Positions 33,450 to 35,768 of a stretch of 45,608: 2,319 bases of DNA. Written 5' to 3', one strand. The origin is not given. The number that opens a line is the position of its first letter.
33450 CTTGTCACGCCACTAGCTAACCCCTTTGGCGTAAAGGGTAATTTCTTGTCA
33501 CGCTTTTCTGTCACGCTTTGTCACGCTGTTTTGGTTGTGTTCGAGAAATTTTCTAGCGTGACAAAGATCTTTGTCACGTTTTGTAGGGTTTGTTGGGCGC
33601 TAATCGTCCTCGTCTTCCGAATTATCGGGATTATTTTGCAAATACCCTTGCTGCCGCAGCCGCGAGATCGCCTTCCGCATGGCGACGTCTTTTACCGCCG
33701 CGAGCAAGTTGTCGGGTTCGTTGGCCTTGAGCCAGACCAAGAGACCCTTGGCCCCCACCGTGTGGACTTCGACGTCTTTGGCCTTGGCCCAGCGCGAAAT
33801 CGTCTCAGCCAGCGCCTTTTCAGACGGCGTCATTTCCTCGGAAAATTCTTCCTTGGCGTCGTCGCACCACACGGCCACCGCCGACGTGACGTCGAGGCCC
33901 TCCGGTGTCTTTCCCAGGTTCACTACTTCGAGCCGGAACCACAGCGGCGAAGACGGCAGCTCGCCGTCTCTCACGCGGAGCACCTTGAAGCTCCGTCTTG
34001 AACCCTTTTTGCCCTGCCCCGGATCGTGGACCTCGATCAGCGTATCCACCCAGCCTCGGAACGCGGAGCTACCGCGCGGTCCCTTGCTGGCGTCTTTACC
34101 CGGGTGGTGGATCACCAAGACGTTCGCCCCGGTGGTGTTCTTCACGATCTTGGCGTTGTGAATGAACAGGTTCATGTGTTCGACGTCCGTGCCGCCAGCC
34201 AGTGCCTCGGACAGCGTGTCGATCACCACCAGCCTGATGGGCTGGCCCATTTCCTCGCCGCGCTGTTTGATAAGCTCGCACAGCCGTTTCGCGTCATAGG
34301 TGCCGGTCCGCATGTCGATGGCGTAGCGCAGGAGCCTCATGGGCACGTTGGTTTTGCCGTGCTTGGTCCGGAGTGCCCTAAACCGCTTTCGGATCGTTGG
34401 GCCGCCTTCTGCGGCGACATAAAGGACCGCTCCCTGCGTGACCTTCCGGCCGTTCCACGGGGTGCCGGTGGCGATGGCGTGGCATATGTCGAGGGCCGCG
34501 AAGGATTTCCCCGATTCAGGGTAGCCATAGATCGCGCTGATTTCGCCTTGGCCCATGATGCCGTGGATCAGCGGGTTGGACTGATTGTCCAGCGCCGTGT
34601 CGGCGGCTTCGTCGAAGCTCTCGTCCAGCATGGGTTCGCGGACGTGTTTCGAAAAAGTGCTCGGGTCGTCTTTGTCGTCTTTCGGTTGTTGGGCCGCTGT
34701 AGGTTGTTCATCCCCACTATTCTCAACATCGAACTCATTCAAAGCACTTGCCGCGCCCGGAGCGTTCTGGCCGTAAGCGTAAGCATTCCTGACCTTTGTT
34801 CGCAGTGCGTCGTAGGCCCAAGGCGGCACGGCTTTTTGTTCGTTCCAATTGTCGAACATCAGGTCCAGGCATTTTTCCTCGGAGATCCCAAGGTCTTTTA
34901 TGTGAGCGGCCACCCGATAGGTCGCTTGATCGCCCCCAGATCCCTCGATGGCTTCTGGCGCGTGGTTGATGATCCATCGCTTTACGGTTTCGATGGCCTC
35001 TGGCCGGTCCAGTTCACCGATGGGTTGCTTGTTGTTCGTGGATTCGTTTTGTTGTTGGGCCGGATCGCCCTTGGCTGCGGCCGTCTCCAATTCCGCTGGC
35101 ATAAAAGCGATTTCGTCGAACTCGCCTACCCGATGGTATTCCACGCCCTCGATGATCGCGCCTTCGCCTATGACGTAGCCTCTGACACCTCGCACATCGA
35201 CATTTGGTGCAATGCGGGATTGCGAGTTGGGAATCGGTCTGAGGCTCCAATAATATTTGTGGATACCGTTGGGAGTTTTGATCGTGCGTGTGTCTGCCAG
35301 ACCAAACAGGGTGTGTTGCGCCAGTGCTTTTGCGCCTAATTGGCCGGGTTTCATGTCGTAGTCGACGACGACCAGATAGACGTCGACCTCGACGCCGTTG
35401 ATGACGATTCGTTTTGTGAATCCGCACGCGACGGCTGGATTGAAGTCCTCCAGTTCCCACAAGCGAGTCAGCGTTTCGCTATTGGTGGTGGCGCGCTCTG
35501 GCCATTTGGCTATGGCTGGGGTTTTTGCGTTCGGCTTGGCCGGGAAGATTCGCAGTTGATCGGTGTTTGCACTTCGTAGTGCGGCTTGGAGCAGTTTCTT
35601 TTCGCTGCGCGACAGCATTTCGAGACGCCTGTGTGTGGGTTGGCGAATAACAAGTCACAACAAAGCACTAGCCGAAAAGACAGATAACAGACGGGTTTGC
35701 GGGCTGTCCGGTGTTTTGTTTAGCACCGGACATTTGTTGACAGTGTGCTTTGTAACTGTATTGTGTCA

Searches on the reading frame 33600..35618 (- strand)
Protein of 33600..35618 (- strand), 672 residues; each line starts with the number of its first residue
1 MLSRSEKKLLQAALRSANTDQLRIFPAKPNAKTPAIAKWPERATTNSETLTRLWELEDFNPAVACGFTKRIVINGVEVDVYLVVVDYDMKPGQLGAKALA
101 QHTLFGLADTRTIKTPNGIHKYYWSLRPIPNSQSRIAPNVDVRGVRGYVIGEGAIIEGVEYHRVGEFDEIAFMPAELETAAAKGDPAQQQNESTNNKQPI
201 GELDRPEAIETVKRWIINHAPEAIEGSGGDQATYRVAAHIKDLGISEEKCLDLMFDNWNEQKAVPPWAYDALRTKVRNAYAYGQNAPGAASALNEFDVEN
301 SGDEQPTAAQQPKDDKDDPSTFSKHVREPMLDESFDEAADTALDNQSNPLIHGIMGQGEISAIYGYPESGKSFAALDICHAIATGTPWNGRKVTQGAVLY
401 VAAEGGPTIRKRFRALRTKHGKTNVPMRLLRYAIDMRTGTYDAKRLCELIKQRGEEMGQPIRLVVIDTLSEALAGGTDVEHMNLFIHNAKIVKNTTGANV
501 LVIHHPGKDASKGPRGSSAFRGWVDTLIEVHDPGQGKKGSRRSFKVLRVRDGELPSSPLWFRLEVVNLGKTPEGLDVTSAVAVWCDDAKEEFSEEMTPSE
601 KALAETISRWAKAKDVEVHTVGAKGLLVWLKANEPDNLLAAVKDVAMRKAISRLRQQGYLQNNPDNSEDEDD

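Call 8: search_protein_families(library=pfam, proteins=[window:33600-35618:-], max_evalue=0.01)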
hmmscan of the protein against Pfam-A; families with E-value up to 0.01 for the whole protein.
window:33600-35618:- (672 aa): 2 families
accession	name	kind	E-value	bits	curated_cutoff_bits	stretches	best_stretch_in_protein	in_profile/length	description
PF13481.12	AAA_25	-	1.2e-33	116.9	27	1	336-510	11-194/195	AAA domain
PF09250.16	Prim-Pol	-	1.2e-18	68.5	22.8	1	15-175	3-157/158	Bifunctional DNA primase/polymerase, N-terminal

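Call 10: search_protein_families(library=phrogs, proteins=[window:33600-35618:-], max_evalue=0.001)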
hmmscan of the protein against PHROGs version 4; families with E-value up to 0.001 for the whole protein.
window:33600-35618:- (672 aa): 11 families
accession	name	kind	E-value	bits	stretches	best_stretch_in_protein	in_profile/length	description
phrog_2850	-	unknown function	3.5e-43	149.2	1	319-583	119-380/465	-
phrog_906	-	DNA, RNA and nucleotide metabolism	2.2e-37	130.3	1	289-533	466-699/872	DNA polymerase/primase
phrog_3228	-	DNA, RNA and nucleotide metabolism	2.1e-21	77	1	340-535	356-559/766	replicative helicase-primase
phrog_6012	-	DNA, RNA and nucleotide metabolism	3.6e-19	70.3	1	241-512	24-299/447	DNA helicase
phrog_3123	-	unknown function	9.1e-19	68.4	1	311-536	291-542/583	-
phrog_2597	-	DNA, RNA and nucleotide metabolism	4e-16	59.7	1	342-512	351-520/747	DNA primase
phrog_239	-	DNA, RNA and nucleotide metabolism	4.3e-14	53.4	1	350-591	351-621/801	DNA primase/helicase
phrog_1284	-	unknown function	4.8e-11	43.6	1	343-511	20-189/306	-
phrog_6357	-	unknown function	1.4e-10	42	1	341-528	14-185/321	-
phrog_5852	-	DNA, RNA and nucleotide metabolism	5e-09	36.8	1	8-162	65-226/242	DNA polymerase/primase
phrog_695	-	DNA, RNA and nucleotide metabolism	0.00017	21.5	1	21-267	19-252/704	DNA polymerase/primase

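Call 12: search_dna_similar(query=window:33600-35618:-, collection=phages, mode=protein, max_rows=30)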
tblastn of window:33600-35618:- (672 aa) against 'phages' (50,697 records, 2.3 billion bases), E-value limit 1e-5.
Records with a match: 1390; places in all: 1394; records where one place covers at least 80% of the query: 0.
Best place of each record, by identity: <60% 1390.
By first word of the organism name: Mycobacterium 500; Salmonella 349; Escherichia 229; Vibrio 106; Streptococcus 36; Gordonia 33; Serratia 14; Kagunavirus 11; Roseobacter 8; Corynebacterium 8; and 34 more.
By host as written in the record: Mycobacterium smegmatis mc2 155 365; - 127; Escherichia coli 123; Mycobacterium smegmatis mc#155 79; Salmonella enterica 55; Salmonella enterica subsp. enterica serovar Enteritidis 52; Salmonella enterica subsp. enterica serovar Typhimurium 48; Salmonella sp. 37; and 219 more.
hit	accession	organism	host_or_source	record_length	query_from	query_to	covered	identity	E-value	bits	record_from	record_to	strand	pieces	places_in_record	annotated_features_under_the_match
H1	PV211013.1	Roseobacter phage CRP-823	Roseobacter sp. FZCC0197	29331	346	663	47%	32.1%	2e-36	153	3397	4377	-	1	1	DNA primase/helicase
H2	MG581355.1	Escherichia phage B2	Escherichia sp. Mg1655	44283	308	667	54%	26.2%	1e-14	84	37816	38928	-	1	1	hypothetical protein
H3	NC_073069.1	Escherichia phage B2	Escherichia sp. Mg1655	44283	308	667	54%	26.2%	1e-14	84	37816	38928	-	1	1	hypothetical protein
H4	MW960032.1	Rhizobium phage RHph_X2_25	Sinorhizobium americanum X2_25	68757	299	604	46%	30.2%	5e-25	117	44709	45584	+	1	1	putative DNA primase/polymerase protein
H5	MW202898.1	Caudoviricetes sp.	Manatee Spring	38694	9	352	51%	26.8%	7e-18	95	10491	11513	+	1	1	virulence associated protein E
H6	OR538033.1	Ralstonia phage C22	Ralstonia sp. RS3/1-1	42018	10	288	42%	32.6%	2e-28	128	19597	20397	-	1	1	hypothetical protein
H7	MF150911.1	Ralstonia phage DU_RP_II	Ralstonia solanacearum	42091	10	288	42%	32.3%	8e-28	126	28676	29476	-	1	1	integrase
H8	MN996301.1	Ralstonia phage RpY1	Ralstonia solanacearum SL341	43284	10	288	42%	32.3%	1e-27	125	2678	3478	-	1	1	integrase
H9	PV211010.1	Roseobacter phage CRP-811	Roseobacter sp. FZCC0198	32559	346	587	36%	36.9%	3e-36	152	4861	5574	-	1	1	helicase RepA family protein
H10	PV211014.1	Roseobacter phage CRP-831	Roseobacter sp. FZCC0196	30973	346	581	35%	37.4%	2e-36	153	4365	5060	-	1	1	helicase RepA family protein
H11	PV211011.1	Roseobacter phage CRP-821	Roseobacter sp. FZCC0197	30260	346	581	35%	37.4%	3e-36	152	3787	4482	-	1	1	DNA primase/helicase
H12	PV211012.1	Roseobacter phage CRP-822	Roseobacter sp. FZCC0197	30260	346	581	35%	37.4%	3e-36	152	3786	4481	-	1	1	DNA primase/helicase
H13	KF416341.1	Mycobacterium phage Phelemich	Mycobacterium smegmatis mc2 155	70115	350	644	44%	29.5%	2e-15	87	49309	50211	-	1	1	54: RepA-like helicase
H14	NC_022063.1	Mycobacterium phage Phelemich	Mycobacterium smegmatis mc2 155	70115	350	644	44%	29.5%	2e-15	87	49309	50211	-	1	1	54: DNA polymerase/primase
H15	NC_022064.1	Mycobacterium phage Reprobate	Mycobacterium smegamtis mc2 155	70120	350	644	44%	29.5%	2e-15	87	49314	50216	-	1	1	55: DNA polymerase/primase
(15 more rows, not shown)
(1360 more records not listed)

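Call 14: find_related_loci(query=window:33600-35618:-, collection=viral_contigs, flank=6000)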
Query window:33600-35618:- (672 aa) in viral_contigs; peptide patterns used: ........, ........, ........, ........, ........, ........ (x = any residue, [..] = any of these).
1 stretches matched a pattern; 1 encode a relative of the query (tblastn E <= 1e-3); 1 distinct loci.
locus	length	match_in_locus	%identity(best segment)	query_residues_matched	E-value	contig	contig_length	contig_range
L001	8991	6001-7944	49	22-668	0e+0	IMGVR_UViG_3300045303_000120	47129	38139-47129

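Call 30: find_homologous_proteins(query=window:33600-35618:-, max_evalue=1e-20)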
Query window:33600-35618:- (672 aa): 138 proteins with E <= 1e-20 among 8000 candidates; the best 120 are listed.
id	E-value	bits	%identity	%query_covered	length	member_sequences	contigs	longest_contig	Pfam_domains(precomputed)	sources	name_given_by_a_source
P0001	0.0e+0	1542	100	100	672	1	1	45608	PF09250.17,PF13481.13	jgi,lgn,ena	-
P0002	2.3e-248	844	60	96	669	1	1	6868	PF09250.17,PF13481.13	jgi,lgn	jgi:hypothetical protein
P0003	9.8e-239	812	62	98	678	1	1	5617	PF09250.17,PF13481.13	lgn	-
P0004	2.4e-207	709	52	95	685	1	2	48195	PF09250.17,PF13481.13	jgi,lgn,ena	jgi:hypothetical protein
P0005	1.4e-200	686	51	97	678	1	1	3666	PF09250.17,PF13481.13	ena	-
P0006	1.5e-194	666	49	96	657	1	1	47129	PF09250.17,PF13481.13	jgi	jgi:hypothetical protein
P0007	3.5e-142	493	46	91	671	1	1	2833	PF09250.17,PF13481.13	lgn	-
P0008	2.5e-122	428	41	93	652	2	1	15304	PF09250.17,PF13481.13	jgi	-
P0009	5.0e-116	407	40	88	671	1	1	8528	PF09250.17,PF13481.13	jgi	-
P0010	8.6e-112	393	40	88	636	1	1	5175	PF09250.17,PF13481.13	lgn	-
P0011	2.9e-111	391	41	90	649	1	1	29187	PF09250.17,PF13481.13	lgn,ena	-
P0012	6.7e-108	380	37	88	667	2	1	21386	PF09250.17,PF13481.13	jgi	jgi:hypothetical protein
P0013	1.2e-107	379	52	51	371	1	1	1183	PF13481.13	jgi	jgi:hypothetical protein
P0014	1.8e-97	346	46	60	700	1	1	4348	PF09250.17,PF13481.13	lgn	-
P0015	2.0e-95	339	38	87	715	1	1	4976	PF09250.17,PF13481.13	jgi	jgi:hypothetical protein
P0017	5.1e-89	318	36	89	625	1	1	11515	PF09250.17,PF13481.13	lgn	-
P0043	5.3e-64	235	34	84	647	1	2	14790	PF09250.17,PF13481.13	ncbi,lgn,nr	ncbi:MAG: AAA family ATPase [Azospirillum sp.]|nr:AAA family ATPase [Azospirillum sp.] MCA3264704.1 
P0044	1.8e-63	233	36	68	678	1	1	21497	PF16793.11,PF13481.13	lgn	-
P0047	1.7e-62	230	38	62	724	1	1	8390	PF16793.11,PF13481.13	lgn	-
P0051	6.1e-60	222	33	83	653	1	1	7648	PF09250.17,PF13481.13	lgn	-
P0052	1.7e-59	220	36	61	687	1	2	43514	PF16793.11,PF13481.13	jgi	jgi:hypothetical protein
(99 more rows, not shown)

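Call 31: find_encoding_contigs(protein=P0002, flank=4000, max_places=1)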
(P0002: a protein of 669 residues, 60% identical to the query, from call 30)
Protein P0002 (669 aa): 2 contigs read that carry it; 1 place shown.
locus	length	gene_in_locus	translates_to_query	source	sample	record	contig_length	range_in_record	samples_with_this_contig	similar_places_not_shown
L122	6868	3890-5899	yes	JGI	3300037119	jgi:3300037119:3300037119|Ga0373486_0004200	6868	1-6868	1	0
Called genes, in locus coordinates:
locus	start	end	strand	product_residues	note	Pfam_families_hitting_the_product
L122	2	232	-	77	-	?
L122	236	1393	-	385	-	PF10926:DUF2800, PF12705:PDDEXK_1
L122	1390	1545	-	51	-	-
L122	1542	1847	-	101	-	-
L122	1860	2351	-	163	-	-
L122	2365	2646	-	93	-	-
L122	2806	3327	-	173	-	-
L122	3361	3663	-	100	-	-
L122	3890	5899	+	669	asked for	PF09250:Prim-Pol, PF13481:AAA_25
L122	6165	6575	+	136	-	-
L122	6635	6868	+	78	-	?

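Call 32: find_encoding_contigs(protein=P0004, flank=4000, max_places=1)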
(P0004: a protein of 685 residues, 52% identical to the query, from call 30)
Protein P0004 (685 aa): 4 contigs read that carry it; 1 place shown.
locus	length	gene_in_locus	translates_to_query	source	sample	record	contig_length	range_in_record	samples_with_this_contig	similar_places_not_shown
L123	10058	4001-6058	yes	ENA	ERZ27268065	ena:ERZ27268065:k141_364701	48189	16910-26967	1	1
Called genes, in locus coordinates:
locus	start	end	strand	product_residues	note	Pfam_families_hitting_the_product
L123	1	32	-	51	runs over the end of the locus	-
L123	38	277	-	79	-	-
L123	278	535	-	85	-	-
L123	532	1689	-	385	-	PF10926:DUF2800, PF12705:PDDEXK_1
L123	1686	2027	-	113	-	-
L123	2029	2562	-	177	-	-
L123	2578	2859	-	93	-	-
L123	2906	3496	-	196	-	-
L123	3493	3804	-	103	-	-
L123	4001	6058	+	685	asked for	PF09250:Prim-Pol, PF13481:AAA_25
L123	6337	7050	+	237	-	-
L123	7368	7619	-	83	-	-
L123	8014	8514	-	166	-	-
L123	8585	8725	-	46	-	-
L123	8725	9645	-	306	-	PF23822:DUF7192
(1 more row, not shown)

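Call 33: find_encoding_contigs(protein=P0008, flank=4000, max_places=1)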
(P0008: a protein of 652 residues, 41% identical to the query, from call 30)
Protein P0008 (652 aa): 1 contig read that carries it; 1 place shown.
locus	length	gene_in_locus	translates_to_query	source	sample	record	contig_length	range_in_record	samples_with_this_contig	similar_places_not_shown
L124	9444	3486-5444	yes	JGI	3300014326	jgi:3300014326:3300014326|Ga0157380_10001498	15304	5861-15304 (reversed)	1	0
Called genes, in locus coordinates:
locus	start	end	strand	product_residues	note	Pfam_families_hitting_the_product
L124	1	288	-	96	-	?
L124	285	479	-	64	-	-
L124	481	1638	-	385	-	PF10926:DUF2800, PF12705:PDDEXK_1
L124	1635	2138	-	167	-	-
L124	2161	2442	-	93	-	-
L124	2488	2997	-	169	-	-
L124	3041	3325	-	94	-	-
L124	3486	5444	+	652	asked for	PF09250:Prim-Pol, PF13481:AAA_25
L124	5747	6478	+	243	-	-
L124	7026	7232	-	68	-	-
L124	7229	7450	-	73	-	-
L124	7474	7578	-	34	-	-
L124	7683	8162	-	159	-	-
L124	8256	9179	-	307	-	PF23822:DUF7192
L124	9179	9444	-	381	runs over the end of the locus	PF07728:AAA_5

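Call 34: find_encoding_contigs(protein=P0011, flank=4000, max_places=1)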
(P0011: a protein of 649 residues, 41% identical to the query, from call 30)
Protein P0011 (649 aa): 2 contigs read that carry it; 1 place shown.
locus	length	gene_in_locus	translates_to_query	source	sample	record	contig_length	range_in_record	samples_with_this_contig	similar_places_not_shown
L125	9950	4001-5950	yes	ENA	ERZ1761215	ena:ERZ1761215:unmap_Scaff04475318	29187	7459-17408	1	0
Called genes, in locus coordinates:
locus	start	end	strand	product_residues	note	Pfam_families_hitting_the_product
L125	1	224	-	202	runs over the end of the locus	PF10991:Enc34_ssDNA-bd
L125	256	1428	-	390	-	PF10926:DUF2800, PF12705:PDDEXK_1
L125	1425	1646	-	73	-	-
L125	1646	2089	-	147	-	-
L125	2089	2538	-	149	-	PF00486:Trans_reg_C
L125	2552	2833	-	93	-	-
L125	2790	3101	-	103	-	-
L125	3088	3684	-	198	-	-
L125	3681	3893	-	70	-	-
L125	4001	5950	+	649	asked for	PF09250:Prim-Pol, PF13481:AAA_25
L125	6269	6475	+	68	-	-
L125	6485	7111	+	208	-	-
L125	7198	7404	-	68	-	-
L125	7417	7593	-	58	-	-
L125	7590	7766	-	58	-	-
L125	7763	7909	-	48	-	-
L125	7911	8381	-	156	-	-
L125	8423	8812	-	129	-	PF12957:DUF3846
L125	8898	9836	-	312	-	PF23822:DUF7192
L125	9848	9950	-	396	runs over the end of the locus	PF13191:AAA_16 (faint), PF07728:AAA_5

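Call 39: find_encoding_contigs(protein=P0003, flank=4000, max_places=1)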
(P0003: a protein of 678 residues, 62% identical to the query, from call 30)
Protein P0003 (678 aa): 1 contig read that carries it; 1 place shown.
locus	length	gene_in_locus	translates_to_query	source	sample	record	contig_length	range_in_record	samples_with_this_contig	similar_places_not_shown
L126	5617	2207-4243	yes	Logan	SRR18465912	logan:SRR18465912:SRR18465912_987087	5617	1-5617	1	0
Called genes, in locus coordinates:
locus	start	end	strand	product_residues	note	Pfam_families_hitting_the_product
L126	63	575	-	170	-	-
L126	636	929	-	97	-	-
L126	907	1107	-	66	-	-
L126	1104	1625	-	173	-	-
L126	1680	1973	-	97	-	-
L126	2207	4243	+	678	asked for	PF09250:Prim-Pol, PF13481:AAA_25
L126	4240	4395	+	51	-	-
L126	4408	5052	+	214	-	-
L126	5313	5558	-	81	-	-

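Call 40: find_encoding_contigs(protein=P0005, flank=4000, max_places=1)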
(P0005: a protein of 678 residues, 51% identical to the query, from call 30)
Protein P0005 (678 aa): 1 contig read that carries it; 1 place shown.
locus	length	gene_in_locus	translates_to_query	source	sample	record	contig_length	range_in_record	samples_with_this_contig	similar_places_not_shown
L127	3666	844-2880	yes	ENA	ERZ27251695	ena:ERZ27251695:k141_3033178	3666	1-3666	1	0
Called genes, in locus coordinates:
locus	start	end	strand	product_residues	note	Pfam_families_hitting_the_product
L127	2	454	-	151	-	?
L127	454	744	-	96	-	-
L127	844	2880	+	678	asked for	PF09250:Prim-Pol, PF13481:AAA_25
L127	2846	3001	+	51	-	-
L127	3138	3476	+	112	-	-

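Call 41: find_encoding_contigs(protein=P0007, flank=4000, max_places=1)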
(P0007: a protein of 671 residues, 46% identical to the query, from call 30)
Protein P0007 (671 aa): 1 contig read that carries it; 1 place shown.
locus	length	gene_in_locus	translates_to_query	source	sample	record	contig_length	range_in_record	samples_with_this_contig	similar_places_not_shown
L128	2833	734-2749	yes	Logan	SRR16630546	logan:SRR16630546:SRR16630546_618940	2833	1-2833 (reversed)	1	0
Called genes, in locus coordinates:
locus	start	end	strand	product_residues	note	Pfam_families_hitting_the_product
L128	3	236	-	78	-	?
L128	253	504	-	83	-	-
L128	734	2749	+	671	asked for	PF09250:Prim-Pol, PF13481:AAA_25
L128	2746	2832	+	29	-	?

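Call 42: find_encoding_contigs(protein=P0009, flank=4000, max_places=1)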
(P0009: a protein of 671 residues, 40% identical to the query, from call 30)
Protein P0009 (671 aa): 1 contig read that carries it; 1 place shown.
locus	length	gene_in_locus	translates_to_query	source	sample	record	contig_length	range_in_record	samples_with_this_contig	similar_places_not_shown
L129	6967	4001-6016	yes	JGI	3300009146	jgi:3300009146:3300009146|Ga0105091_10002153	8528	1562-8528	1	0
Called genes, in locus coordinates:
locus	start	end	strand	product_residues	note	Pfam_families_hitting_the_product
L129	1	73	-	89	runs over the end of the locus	-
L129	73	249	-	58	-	-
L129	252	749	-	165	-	PF05869:Dam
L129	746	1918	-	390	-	PF10926:DUF2800, PF12705:PDDEXK_1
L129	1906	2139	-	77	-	PF05930:Phage_AlpA, PF12728:HTH_17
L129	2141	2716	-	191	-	-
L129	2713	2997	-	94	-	-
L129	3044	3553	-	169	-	-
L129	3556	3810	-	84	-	-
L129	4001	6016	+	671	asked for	PF09250:Prim-Pol, PF13481:AAA_25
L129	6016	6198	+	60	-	-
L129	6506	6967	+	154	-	?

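Call 57: find_encoding_contigs(protein=P0017, flank=3000, max_places=1)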
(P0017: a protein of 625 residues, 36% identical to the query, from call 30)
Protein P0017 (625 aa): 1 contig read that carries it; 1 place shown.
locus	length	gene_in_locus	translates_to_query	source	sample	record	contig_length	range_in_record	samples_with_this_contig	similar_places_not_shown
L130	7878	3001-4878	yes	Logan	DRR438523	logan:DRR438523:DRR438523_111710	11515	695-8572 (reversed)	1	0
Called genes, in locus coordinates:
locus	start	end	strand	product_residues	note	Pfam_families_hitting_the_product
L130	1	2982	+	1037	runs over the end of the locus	-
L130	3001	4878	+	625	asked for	PF09250:Prim-Pol, PF13481:AAA_25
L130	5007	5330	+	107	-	-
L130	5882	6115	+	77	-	-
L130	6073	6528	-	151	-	-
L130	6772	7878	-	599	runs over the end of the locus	?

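Call 58: find_encoding_contigs(protein=P0043, flank=3000, max_places=1)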
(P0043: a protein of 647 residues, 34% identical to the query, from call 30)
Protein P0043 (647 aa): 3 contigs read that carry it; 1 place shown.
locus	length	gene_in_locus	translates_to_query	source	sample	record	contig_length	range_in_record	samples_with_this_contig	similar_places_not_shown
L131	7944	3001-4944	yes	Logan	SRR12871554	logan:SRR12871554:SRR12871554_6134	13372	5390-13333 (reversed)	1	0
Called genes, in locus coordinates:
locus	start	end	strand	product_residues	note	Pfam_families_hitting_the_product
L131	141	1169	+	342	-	PF00589:Phage_integrase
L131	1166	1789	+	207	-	-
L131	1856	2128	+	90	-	-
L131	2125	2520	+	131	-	-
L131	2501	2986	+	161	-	-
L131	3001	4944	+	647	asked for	PF09250:Prim-Pol, PF13481:AAA_25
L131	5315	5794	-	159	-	-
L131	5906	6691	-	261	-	PF00239:Resolvase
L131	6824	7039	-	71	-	-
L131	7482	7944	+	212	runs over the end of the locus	-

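Call 59: find_encoding_contigs(protein=P0051, flank=3000, max_places=1)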
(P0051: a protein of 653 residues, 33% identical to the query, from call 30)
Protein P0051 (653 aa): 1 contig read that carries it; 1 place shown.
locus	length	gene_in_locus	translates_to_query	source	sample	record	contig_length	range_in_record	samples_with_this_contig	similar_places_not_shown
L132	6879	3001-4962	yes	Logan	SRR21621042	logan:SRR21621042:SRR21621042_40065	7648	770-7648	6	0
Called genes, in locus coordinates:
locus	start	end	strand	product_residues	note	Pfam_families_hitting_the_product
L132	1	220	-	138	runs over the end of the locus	-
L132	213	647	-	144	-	-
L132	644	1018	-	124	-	-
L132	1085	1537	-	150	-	-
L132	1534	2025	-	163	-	-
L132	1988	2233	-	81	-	-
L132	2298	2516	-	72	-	-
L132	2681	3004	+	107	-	PF00486:Trans_reg_C (weak)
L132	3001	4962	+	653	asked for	PF09250:Prim-Pol, PF13481:AAA_25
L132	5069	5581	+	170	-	-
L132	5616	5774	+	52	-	-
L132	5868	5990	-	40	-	-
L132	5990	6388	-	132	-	-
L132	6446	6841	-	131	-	-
